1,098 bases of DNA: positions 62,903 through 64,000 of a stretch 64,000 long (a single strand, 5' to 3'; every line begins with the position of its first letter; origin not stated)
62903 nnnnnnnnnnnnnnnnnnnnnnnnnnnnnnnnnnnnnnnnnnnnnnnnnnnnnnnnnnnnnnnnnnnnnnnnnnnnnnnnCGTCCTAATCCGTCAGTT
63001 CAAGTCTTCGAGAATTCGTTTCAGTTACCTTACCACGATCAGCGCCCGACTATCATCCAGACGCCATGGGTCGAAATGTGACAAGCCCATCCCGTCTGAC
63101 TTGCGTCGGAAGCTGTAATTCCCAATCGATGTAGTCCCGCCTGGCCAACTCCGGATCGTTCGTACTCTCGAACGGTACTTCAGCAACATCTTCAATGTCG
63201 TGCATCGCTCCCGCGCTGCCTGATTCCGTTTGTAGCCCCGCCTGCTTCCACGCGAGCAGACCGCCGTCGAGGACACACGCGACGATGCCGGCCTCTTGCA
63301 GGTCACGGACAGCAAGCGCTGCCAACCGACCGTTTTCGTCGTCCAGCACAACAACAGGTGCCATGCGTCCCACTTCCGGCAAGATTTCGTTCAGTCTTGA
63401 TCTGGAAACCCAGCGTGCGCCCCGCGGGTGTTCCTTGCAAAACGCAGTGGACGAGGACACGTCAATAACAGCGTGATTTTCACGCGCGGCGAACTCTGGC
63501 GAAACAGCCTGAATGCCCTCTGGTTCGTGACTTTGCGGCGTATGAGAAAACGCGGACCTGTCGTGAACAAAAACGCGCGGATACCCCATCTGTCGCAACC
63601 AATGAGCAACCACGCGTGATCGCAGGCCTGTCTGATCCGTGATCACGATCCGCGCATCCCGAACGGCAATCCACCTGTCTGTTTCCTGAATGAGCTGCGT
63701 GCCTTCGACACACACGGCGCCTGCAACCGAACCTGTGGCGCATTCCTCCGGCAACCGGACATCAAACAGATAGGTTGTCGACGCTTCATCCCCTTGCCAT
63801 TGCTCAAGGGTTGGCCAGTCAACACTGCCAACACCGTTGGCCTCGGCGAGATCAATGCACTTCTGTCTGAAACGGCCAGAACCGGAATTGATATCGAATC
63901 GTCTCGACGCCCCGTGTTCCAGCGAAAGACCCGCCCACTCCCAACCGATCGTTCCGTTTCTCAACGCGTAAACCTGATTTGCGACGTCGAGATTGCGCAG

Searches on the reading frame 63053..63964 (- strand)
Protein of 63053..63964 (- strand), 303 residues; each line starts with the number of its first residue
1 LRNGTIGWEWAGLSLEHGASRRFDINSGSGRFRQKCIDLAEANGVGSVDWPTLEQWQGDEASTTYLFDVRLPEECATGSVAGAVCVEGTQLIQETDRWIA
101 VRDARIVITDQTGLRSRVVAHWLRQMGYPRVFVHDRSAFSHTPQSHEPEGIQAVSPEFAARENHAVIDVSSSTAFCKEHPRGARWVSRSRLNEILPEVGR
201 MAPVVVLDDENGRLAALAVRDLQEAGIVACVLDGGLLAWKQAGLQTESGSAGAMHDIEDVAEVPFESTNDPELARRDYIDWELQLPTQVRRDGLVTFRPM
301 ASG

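Call 66: search_protein_families(library=pfam, proteins=[window:63053-63964:-], max_evalue=0.0001)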
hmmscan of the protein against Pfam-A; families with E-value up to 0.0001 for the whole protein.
window:63053-63964:- (303 aa): 1 family
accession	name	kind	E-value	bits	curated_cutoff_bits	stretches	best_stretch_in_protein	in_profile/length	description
PF00581.25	Rhodanese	-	3.2e-20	72.9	22.2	2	54-136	6-94/102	Rhodanese-like domain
